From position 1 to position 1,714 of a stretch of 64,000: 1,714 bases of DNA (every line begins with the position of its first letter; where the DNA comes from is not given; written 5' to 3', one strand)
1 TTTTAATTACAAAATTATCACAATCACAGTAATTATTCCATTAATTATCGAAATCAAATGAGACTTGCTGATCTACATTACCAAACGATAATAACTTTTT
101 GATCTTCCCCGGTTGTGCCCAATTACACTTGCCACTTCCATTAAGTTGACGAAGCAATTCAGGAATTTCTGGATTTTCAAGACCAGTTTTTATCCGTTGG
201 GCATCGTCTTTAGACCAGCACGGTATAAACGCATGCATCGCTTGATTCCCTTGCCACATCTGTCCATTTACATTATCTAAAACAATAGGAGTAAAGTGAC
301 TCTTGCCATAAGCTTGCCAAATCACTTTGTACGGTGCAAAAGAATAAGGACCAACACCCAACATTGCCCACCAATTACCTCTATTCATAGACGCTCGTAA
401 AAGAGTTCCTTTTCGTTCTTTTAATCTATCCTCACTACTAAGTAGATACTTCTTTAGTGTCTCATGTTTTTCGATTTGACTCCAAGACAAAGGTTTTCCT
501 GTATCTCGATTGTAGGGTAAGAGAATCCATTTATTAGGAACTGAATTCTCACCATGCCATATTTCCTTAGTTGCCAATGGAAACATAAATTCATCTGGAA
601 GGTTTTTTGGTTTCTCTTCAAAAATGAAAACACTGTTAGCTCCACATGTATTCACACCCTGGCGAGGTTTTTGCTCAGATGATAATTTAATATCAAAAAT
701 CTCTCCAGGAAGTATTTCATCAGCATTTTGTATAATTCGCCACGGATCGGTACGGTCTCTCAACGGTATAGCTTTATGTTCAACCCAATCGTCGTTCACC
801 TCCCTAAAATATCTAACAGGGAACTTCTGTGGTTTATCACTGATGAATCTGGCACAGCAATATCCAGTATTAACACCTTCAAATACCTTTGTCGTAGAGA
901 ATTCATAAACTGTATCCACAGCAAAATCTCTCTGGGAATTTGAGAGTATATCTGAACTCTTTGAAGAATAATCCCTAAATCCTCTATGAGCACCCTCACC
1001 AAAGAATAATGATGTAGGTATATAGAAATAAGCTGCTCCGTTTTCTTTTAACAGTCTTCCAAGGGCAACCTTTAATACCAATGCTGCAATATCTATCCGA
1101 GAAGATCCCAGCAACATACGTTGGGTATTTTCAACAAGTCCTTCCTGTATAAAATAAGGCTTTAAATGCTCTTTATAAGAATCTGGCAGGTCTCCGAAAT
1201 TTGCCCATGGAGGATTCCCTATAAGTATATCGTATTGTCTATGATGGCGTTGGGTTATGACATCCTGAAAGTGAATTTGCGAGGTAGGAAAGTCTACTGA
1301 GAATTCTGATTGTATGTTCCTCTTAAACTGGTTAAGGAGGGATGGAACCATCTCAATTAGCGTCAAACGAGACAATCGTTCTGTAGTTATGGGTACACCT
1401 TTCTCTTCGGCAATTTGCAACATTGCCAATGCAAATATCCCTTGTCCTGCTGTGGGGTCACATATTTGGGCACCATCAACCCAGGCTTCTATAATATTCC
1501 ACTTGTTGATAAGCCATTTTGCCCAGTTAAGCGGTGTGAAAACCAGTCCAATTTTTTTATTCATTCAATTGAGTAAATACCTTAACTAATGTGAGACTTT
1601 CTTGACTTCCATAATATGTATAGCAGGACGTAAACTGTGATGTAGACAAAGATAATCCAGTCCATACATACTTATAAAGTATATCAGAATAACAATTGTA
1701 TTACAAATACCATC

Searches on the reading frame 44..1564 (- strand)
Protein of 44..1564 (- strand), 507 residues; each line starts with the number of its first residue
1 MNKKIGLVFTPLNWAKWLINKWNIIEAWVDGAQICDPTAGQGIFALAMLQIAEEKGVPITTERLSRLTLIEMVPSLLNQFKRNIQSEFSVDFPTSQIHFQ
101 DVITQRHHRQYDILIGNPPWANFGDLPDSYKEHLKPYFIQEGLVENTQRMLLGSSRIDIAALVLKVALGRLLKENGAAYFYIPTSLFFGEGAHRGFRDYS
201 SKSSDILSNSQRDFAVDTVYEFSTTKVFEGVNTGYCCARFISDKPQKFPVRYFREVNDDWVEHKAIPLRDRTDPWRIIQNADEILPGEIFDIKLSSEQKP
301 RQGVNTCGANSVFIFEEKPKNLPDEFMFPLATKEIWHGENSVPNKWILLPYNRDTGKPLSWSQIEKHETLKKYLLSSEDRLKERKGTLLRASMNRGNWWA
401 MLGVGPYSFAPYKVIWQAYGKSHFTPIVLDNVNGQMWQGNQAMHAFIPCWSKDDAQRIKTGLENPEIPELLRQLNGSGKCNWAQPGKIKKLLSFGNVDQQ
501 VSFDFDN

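Call 61: search_protein_families(library=pfam, proteins=[window:44-1564:-], max_evalue=0.01)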
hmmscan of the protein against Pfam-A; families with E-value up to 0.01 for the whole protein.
window:44-1564:- (507 aa): 1 family
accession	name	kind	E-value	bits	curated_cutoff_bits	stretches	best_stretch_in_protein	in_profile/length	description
PF07669.17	Eco57I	-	5.3e-06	27.1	25.3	1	95-202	61-155/171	Eco57I restriction-modification methylase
